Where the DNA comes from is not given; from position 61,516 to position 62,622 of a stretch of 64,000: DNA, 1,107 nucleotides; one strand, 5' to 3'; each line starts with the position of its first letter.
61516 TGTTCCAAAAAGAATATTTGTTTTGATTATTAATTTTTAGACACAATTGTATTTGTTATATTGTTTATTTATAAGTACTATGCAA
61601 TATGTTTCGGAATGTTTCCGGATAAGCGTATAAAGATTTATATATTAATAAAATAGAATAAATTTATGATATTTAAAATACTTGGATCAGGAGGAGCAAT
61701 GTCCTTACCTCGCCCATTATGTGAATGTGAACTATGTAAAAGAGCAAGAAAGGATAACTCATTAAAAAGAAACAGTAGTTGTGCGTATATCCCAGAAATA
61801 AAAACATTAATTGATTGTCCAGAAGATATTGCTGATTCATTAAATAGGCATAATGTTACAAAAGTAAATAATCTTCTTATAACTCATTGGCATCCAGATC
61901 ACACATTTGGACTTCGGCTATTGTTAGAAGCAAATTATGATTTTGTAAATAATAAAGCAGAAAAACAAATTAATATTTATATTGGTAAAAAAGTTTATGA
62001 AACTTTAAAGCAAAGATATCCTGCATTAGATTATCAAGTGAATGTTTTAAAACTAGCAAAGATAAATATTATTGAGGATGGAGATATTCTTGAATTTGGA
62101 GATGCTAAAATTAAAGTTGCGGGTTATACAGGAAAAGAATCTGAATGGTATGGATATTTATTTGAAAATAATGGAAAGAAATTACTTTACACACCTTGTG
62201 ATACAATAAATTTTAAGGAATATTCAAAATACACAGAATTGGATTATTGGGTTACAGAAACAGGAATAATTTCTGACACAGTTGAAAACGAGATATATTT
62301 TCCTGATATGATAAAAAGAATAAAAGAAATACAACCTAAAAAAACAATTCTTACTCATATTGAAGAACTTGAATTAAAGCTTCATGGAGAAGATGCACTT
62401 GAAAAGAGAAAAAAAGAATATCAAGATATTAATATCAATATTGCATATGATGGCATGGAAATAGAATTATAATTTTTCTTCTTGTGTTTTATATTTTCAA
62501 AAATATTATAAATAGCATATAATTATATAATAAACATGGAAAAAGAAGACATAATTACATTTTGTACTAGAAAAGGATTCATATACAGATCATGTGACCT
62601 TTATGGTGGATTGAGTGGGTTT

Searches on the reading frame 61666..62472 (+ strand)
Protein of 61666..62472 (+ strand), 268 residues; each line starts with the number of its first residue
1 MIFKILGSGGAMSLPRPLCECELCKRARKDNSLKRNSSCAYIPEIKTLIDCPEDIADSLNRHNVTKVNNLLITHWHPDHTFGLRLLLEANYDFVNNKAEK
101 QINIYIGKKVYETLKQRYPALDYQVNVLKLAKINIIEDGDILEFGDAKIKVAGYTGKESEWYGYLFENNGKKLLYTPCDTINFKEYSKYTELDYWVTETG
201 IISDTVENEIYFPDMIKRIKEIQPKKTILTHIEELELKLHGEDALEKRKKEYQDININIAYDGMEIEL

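Call 74: search_protein_families(library=pfam, proteins=[window:61666-62472:+], max_evalue=1)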
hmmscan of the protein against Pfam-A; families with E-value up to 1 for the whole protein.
window:61666-62472:+ (268 aa): 3 families
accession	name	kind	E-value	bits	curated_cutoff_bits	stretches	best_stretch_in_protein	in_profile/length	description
PF12706.13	Lactamase_B_2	-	3.4e-17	63.2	27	1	48-232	4-200/200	Beta-lactamase superfamily domain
PF00753.33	Lactamase_B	-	7.8e-05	23.1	22.7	1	65-89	42-66/196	Metallo-beta-lactamase superfamily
PF17030.11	Beta_lactamase3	-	0.017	14.9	33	1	99-141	78-124/214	Putative beta-lactamase-like family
